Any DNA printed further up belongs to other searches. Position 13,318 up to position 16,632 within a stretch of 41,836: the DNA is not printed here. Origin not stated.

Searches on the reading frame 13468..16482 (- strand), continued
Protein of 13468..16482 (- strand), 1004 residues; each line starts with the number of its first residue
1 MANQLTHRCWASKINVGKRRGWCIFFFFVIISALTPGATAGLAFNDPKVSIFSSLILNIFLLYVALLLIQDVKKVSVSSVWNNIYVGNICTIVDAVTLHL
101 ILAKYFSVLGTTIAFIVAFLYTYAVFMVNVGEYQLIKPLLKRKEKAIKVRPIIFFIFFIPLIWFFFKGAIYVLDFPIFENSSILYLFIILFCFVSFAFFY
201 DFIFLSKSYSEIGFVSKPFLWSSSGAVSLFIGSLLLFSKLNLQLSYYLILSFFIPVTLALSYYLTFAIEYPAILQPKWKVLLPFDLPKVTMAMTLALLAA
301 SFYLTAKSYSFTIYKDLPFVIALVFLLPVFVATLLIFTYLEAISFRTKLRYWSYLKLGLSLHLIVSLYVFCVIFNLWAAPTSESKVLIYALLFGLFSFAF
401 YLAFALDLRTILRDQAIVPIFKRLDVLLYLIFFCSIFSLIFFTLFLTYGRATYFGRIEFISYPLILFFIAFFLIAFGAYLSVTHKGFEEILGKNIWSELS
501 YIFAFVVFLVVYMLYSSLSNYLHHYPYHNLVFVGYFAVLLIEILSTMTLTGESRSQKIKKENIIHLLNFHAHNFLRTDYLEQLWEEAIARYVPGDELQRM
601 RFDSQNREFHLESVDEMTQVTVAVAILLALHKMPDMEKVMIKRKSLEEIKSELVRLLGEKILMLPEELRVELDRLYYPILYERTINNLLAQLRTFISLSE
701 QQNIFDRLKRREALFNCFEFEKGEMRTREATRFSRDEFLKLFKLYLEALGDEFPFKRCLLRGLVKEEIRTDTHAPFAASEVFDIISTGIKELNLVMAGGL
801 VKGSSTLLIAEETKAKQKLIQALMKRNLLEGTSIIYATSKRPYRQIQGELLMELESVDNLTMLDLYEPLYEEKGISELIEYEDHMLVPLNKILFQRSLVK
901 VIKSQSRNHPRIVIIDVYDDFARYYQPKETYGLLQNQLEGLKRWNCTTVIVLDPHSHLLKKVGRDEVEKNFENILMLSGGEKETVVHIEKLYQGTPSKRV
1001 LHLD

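Call 63: search_protein_families(library=ncbifam, proteins=[L077:8655-9821:+, L092:2617-3873:+, L081:6893-8122:+], max_evalue=1e-8)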
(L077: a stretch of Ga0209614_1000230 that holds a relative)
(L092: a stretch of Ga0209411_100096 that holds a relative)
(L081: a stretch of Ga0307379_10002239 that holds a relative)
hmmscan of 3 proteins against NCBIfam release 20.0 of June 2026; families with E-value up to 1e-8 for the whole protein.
L077:8655-9821:+ (388 aa): 14 families
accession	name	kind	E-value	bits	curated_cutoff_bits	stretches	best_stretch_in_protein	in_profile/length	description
TIGR02032.1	GG-red-SF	subfamily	1.8e-49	169.1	158.8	1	7-305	2-296/297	geranylgeranyl reductase family protein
NF041160.1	DGGPL_Thplmales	equivalog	2.4e-36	125.5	780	1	5-310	3-314/396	digeranylgeranylglycerophospholipid reductase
TIGR02023.1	BchP-ChlP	subfamily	5.8e-33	114.4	343.3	1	7-342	2-336/388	geranylgeranyl diphosphate reductase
NF041080.1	DGGGPL_reductase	equivalog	1.1e-22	80.5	580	1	7-308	3-313/447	digeranylgeranylglycerophospholipid reductase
NF046068.1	AkvoneHdxseDnrF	equivalog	8.9e-14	51.2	650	0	102-168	113-178/439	aklavinone 12-hydroxylase DnrF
TIGR02028.1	ChlP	equivalog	4.9e-13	48.6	505.3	1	8-342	3-346/398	geranylgeranyl reductase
NF045655.1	MkRedMenJ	equivalog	5e-13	48.7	700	1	3-333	2-338/406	menaquinone reductase MenJ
NF046069.1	AkvoneHdxseRdmE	equivalog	2.7e-12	46.2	700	0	104-168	116-179/521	aklavinone 12-hydroxylase RdmE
NF004780.0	PRK06126.1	subfamily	6.5e-11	41.2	445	0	3-40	6-43/552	hypothetical protein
NF004831.0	PRK06183.1-5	equivalog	1.5e-10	40.2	546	0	3-40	6-43/568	bifunctional 3-(3-hydroxy-phenyl)propionate/3-hydroxycinnamic acid hydroxylase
NF041385.1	Dggglyphlred_Halo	equivalog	1.5e-10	40.2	700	1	5-226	4-226/405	digeranylgeranylglycerophospholipid reductase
TIGR01372.1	soxA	subfamily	7.6e-10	37.2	1164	1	4-42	167-205/996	sarcosine oxidase subunit alpha family protein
NF004829.0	PRK06183.1-3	subfamily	1.3e-09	37.4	390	0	2-39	5-42/520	bifunctional 3-(3-hydroxy-phenyl)propionate/3-hydroxycinnamic acid hydroxylase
NF004832.0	PRK06184.1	subfamily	9.2e-09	34.6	476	0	3-39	4-40/506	hypothetical protein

L092:2617-3873:+ (418 aa): 12 families
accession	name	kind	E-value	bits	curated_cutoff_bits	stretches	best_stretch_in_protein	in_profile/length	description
TIGR02032.1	GG-red-SF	subfamily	3.2e-52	178.1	158.8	1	6-305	2-296/297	geranylgeranyl reductase family protein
NF041160.1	DGGPL_Thplmales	equivalog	7.8e-42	143.6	780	1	4-332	3-332/396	digeranylgeranylglycerophospholipid reductase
TIGR02023.1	BchP-ChlP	subfamily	3e-33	115.4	343.3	1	6-345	2-339/388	geranylgeranyl diphosphate reductase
NF041080.1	DGGGPL_reductase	equivalog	3.1e-29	102.1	580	1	6-283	3-288/447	digeranylgeranylglycerophospholipid reductase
NF045655.1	MkRedMenJ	equivalog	1e-14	54.3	700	1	1-229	1-234/406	menaquinone reductase MenJ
NF038171.1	maturase_LodB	equivalog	1.6e-13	50.5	400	1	6-254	1-258/361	lysine-epsilon-oxidase maturase LodB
TIGR02028.1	ChlP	equivalog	2.2e-13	49.7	505.3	1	7-342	3-346/398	geranylgeranyl reductase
NF041385.1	Dggglyphlred_Halo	equivalog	4.4e-12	45.2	700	1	1-224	1-224/405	digeranylgeranylglycerophospholipid reductase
TIGR01372.1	soxA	subfamily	3e-11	41.9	1164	1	3-41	167-205/996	sarcosine oxidase subunit alpha family protein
NF007542.0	PRK10157.1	subfamily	2e-10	40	610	1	3-281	4-304/428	FAD-dependent oxidoreductase FixC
NF008519.0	PRK11445.1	equivalog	1.7e-09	37.4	303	0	3-165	2-166/355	FAD-binding protein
NF049967.1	QhpG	equivalog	5.8e-09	35.4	240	0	7-131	1-119/423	flavin-dependent monooxygenase QhpG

L081:6893-8122:+ (409 aa): 13 families
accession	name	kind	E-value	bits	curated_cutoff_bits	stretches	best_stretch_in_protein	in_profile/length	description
TIGR02032.1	GG-red-SF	subfamily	1.2e-34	120.4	158.8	1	7-303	2-295/297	geranylgeranyl reductase family protein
NF041160.1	DGGPL_Thplmales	equivalog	1.6e-29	103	780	1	5-359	3-368/396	digeranylgeranylglycerophospholipid reductase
NF041080.1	DGGGPL_reductase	equivalog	1e-20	74.1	580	1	6-350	2-360/447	digeranylgeranylglycerophospholipid reductase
TIGR02023.1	BchP-ChlP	subfamily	3.2e-13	49.5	343.3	1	7-329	2-322/388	geranylgeranyl diphosphate reductase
NF038171.1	maturase_LodB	equivalog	3e-12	46.3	400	1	7-330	1-336/361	lysine-epsilon-oxidase maturase LodB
NF049967.1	QhpG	equivalog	5e-12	45.5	240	1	8-301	1-282/423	flavin-dependent monooxygenase QhpG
NF007450.0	PRK10015.1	subfamily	8.4e-11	41.2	466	0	5-46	5-46/429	FAD-dependent oxidoreductase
NF004780.0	PRK06126.1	subfamily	4.9e-10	38.3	445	0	3-39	6-42/552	hypothetical protein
NF007542.0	PRK10157.1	subfamily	6.8e-10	38.2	610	0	7-46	7-46/428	FAD-dependent oxidoreductase FixC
NF033113.0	halo_ClmS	equivalog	2.7e-09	36.1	900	0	6-312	3-327/570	chloramphenicol-biosynthetic FADH2-dependent halogenase CmlS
NF004829.0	PRK06183.1-3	subfamily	3.4e-09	36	390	0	5-39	8-42/520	bifunctional 3-(3-hydroxy-phenyl)propionate/3-hydroxycinnamic acid hydroxylase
NF004835.0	PRK06185.1-4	equivalog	6e-09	35.2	601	0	118-165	129-176/411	FAD-dependent oxidoreductase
NF004831.0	PRK06183.1-5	equivalog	9.2e-09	34.3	546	0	6-169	9-178/568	bifunctional 3-(3-hydroxy-phenyl)propionate/3-hydroxycinnamic acid hydroxylase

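Call 69: search_protein_families(library=pfam, proteins=[L109:8601-9761:-, L109:6842-8299:+, L109:12887-13552:+, L109:5958-6722:-], max_evalue=0.001)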
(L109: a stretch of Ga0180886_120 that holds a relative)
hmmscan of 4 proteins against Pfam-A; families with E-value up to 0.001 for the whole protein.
L109:8601-9761:- (386 aa): 1 family
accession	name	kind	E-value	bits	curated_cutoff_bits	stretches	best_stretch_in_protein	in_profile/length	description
PF13527.13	Acetyltransf_9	-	2.6e-06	27.9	25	0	51-131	42-120/127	Acetyltransferase (GNAT) domain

L109:6842-8299:+ (485 aa): 2 families
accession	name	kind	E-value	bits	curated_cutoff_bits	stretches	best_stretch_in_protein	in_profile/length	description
PF01565.28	FAD_binding_4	-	5.9e-39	133.4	26.4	1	56-193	1-138/139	FAD binding domain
PF02913.24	FAD-oxidase_C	-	6.7e-26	91.9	21.2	1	229-481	1-248/248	FAD linked oxidases, C-terminal domain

L109:12887-13552:+ (221 aa): 0 families

L109:5958-6722:- (254 aa): 3 families
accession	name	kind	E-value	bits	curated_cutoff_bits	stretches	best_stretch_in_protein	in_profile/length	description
PF06745.19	ATPase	-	2.7e-42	145.1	26.6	1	22-240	1-221/231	KaiC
PF13481.12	AAA_25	-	2.1e-06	27.9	27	1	31-150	24-158/195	AAA domain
PF03796.21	DnaB_C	-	0.00023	21.1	27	1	22-89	2-68/255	DnaB-like helicase C terminal domain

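Call 82: find_encoding_contigs(protein=P0107, flank=10000, max_places=1)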
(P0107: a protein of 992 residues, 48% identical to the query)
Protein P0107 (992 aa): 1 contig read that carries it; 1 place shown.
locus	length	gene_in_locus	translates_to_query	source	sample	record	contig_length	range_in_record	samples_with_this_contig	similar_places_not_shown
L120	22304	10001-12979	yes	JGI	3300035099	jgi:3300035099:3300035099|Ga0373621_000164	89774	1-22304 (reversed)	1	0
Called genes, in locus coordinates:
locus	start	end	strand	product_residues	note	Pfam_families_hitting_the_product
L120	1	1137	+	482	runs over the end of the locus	PF06745:ATPase, PF07088:GvpD_P-loop, PF00004:AAA (weak)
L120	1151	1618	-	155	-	PF00072:Response_reg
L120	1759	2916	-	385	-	PF00072:Response_reg, PF00512:HisKA, PF02518:HATPase_c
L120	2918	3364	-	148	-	PF00072:Response_reg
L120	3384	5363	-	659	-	PF02743:dCache_1, PF00672:HAMP, PF28175:T4SS_LegC2C7 (faint), PF00512:HisKA, PF02518:HATPase_c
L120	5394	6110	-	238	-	PF00072:Response_reg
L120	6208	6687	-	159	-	PF00072:Response_reg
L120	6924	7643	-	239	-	PF06745:ATPase, PF13481:AAA_25, PF23442:DUF7125 (weak)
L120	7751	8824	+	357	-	PF01266:DAO (faint), PF01494:FAD_binding_3 (faint), PF07992:Pyr_redox_2 (faint)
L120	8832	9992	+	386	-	PF00890:FAD_binding_2 (weak), PF01134:GIDA, PF01266:DAO (faint), PF03486:HI0933_like (faint), PF07992:Pyr_redox_2 (faint), PF12831:FAD_oxidored, PF01494:FAD_binding_3, PF22578:GGR_cat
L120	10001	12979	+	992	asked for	PF06745:ATPase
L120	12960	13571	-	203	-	-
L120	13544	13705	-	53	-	-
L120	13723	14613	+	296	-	-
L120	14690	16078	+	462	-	PF13513:HEAT_EZ (faint), PF25767:ARM_TBCD_2nd (faint), PF02985:HEAT (faint), PF13646:HEAT_2, PF12717:Cnd1 (faint), PF13646:HEAT_2, PF03130:HEAT_PBS (weak), PF13646:HEAT_2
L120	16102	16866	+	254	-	PF01478:Peptidase_A24, PF06847:Arc_PepC_II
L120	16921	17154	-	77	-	-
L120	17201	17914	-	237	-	PF01193:RNA_pol_L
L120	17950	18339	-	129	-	PF00411:Ribosomal_S11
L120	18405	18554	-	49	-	-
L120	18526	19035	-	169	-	PF24654:CEP76_N (weak), PF01479:S4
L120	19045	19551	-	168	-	PF00416:Ribosomal_S13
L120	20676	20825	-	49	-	-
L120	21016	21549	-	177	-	PF03400:DDE_Tnp_IS1 (weak)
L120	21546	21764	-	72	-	-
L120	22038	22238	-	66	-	-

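Call 83: find_encoding_contigs(protein=P0091, flank=10000, max_places=1)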
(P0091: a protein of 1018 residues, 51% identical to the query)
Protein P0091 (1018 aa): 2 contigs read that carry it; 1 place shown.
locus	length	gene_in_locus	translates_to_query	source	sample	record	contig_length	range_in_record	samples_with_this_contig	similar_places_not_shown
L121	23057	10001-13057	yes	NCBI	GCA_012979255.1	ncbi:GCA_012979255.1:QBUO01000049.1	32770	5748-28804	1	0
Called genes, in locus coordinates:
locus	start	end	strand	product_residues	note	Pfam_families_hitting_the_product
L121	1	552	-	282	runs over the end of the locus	PF01416:PseudoU_synth_1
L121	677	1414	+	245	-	PF00588:SpoU_methylase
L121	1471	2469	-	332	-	PF07705:CARDB (weak)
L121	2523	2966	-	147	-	PF00072:Response_reg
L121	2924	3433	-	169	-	PF00072:Response_reg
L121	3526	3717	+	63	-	PF00989:PAS (weak)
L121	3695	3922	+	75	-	PF08448:PAS_4 (weak)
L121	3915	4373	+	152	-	PF02518:HATPase_c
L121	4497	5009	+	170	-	PF00072:Response_reg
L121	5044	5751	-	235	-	PF06745:ATPase, PF13481:AAA_25, PF23442:DUF7125 (weak)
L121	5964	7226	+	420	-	PF00070:Pyr_redox (faint), PF00890:FAD_binding_2 (faint), PF01134:GIDA, PF03486:HI0933_like (faint), PF12831:FAD_oxidored, PF01266:DAO (weak), PF01494:FAD_binding_3, PF22578:GGR_cat (weak), +1 more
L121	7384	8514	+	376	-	PF00890:FAD_binding_2 (weak), PF01134:GIDA (weak), PF01266:DAO (weak), PF01494:FAD_binding_3, PF03486:HI0933_like (weak), PF12831:FAD_oxidored, PF13450:NAD_binding_8 (weak), PF22578:GGR_cat (weak), +2 more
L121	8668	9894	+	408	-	PF00890:FAD_binding_2 (weak), PF01134:GIDA (weak), PF01266:DAO (faint), PF03486:HI0933_like (faint), PF07992:Pyr_redox_2 (weak), PF12831:FAD_oxidored (weak), PF01494:FAD_binding_3, PF22578:GGR_cat, +1 more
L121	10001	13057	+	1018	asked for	PF05625:PAXNEB (faint), PF06745:ATPase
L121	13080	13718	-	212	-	-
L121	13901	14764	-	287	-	PF25213:HVO_A0261_N, PF08350:FilR1_middle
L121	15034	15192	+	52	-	-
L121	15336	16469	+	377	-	PF01979:Amidohydro_1, PF07969:Amidohydro_3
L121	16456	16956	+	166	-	PF00890:FAD_binding_2 (weak), PF01134:GIDA (weak), PF01266:DAO (weak), PF01494:FAD_binding_3, PF01946:Thi4 (weak), PF03486:HI0933_like (weak), PF07992:Pyr_redox_2 (weak), PF12831:FAD_oxidored (weak)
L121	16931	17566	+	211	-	PF05168:HEPN (weak)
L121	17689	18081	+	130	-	PF02629:CoA_binding, PF13380:CoA_binding_2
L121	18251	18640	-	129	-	PF00072:Response_reg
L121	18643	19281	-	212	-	PF00072:Response_reg, PF00512:HisKA (weak)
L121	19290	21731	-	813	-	PF13185:GAF_2 (weak), PF00989:PAS, PF08448:PAS_4, PF13426:PAS_9 (weak), PF13185:GAF_2 (weak), PF07536:HWE_HK (weak), PF07568:HisKA_2, PF02518:HATPase_c, +3 more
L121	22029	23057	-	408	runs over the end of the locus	PF00989:PAS, PF08448:PAS_4, PF13426:PAS_9, PF08447:PAS_3, PF00512:HisKA, PF02518:HATPase_c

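Call 84: find_encoding_contigs(protein=P0068, flank=10000, max_places=1)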
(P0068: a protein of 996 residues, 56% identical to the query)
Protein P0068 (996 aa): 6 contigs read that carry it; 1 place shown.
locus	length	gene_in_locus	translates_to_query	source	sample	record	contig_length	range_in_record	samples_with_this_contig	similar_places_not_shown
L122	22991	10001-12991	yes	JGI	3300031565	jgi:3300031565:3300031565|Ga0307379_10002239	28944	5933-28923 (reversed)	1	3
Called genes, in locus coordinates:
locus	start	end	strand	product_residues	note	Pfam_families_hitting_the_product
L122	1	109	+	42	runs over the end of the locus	?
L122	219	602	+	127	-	PF05598:DUF772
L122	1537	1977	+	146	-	PF01739:CheR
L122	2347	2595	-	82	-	PF03975:CheD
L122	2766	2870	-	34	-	-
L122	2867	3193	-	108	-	PF04509:CheC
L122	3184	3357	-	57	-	-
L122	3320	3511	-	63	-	PF04509:CheC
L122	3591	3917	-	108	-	PF00072:Response_reg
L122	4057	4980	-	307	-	-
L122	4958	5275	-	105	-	-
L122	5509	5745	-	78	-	-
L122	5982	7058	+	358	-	PF01266:DAO (faint), PF01494:FAD_binding_3 (faint)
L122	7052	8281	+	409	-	PF00890:FAD_binding_2 (weak), PF01266:DAO (weak), PF01494:FAD_binding_3, PF01946:Thi4 (faint), PF12831:FAD_oxidored (weak), PF13450:NAD_binding_8, PF22578:GGR_cat (faint)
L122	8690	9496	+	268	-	PF00037:Fer4 (faint), PF12837:Fer4_6 (faint), PF13237:Fer4_10 (weak), PF14697:Fer4_21 (weak), PF12838:Fer4_7 (weak), PF13187:Fer4_9 (weak)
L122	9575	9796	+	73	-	PF12837:Fer4_6 (faint), PF13237:Fer4_10 (weak), PF12838:Fer4_7 (weak), PF13187:Fer4_9 (weak), PF00037:Fer4 (weak)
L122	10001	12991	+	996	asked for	PF06745:ATPase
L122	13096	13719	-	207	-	-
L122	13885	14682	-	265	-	PF25213:HVO_A0261_N, PF08350:FilR1_middle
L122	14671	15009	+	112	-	-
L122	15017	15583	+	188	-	PF01966:HD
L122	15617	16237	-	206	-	-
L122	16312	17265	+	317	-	PF03180:Lipoprotein_9, PF13379:NMT1_2 (faint), PF09084:NMT1, PF12974:Phosphonate-bd (faint)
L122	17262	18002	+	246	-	PF00005:ABC_tran, PF13304:AAA_21 (faint)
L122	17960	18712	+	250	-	PF00528:BPD_transp_1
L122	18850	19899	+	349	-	PF04055:Radical_SAM, PF19288:CofH_C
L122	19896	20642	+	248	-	PF02621:VitK2_biosynth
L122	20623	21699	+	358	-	PF04055:Radical_SAM, PF19288:CofH_C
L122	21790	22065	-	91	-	PF09195:Endonuc-BglII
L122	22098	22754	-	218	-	PF03400:DDE_Tnp_IS1 (faint)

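Call 85: find_encoding_contigs(protein=P0126, flank=10000, max_places=1)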
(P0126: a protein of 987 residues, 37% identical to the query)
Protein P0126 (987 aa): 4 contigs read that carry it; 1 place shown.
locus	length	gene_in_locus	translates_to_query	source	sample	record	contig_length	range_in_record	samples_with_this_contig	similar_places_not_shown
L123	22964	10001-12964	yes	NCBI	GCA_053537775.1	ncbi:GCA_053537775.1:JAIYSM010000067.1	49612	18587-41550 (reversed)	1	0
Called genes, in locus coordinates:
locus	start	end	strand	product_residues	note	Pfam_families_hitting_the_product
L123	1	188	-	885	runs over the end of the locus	PF00515:TPR_1, PF13414:TPR_11, PF13424:TPR_12, PF13414:TPR_11, PF13414:TPR_11, PF23381:Beta-prop_IFT122_1st, PF24817:WD40_WDHD1_1st, PF25174:Beta-prop_THOC3, +38 more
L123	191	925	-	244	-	PF13614:AAA_31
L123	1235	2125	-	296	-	PF01680:SOR_SNZ, PF05690:ThiG (weak)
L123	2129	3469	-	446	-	PF00586:AIRS, PF02769:AIRS_C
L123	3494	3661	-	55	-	-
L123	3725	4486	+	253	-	PF01261:AP_endonuc_2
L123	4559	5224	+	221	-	-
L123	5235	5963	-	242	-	PF06745:ATPase, PF13481:AAA_25 (weak)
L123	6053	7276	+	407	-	PF00890:FAD_binding_2 (weak), PF01134:GIDA, PF01266:DAO (weak), PF01494:FAD_binding_3 (weak), PF07992:Pyr_redox_2, PF12831:FAD_oxidored, PF01266:DAO, PF22578:GGR_cat, +2 more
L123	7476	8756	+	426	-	PF00890:FAD_binding_2, PF01134:GIDA (weak), PF01266:DAO (weak), PF03486:HI0933_like (weak), PF12831:FAD_oxidored, PF13450:NAD_binding_8 (weak), PF01494:FAD_binding_3, PF22578:GGR_cat, +3 more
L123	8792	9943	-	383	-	-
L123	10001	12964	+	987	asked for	PF06745:ATPase (faint)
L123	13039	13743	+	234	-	-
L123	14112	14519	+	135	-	PF00072:Response_reg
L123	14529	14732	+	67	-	-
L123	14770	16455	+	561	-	PF08448:PAS_4, PF13188:PAS_8 (weak), PF13426:PAS_9, PF00989:PAS (weak), PF13426:PAS_9 (weak), PF00512:HisKA, PF02518:HATPase_c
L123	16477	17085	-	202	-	PF00117:GATase, PF01174:SNO (weak), PF07685:GATase_3 (weak)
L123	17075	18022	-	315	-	PF01545:Cation_efflux, PF16916:ZT_dimer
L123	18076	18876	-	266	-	PF00977:His_biosynth, PF03060:NMO (faint)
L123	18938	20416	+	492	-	PF00437:T2SSE, PF23989:PilB3_C (weak)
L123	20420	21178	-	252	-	PF03796:DnaB_C (weak), PF06745:ATPase, PF13481:AAA_25 (weak)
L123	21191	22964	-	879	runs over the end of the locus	PF13240:Zn_Ribbon_1 (weak), PF07719:TPR_2 (weak), PF13181:TPR_8 (faint), PF13428:TPR_14 (faint), PF00515:TPR_1, PF07719:TPR_2 (weak), PF06745:ATPase, PF24336:DUF7504, +5 more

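Call 91: search_protein_families(library=padloc, proteins=[window:13468-16482:-, L121:5044-5751:-], max_evalue=0.01)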
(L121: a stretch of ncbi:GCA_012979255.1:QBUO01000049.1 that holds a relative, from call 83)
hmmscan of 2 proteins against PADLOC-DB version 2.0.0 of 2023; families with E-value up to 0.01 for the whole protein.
window:13468-16482:- (1004 aa): 0 families

L121:5044-5751:- (235 aa): 1 family
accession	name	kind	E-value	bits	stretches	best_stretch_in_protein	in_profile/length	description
PDLC04140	mad8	-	0.0038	14.8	1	19-97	24-86/314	mads_8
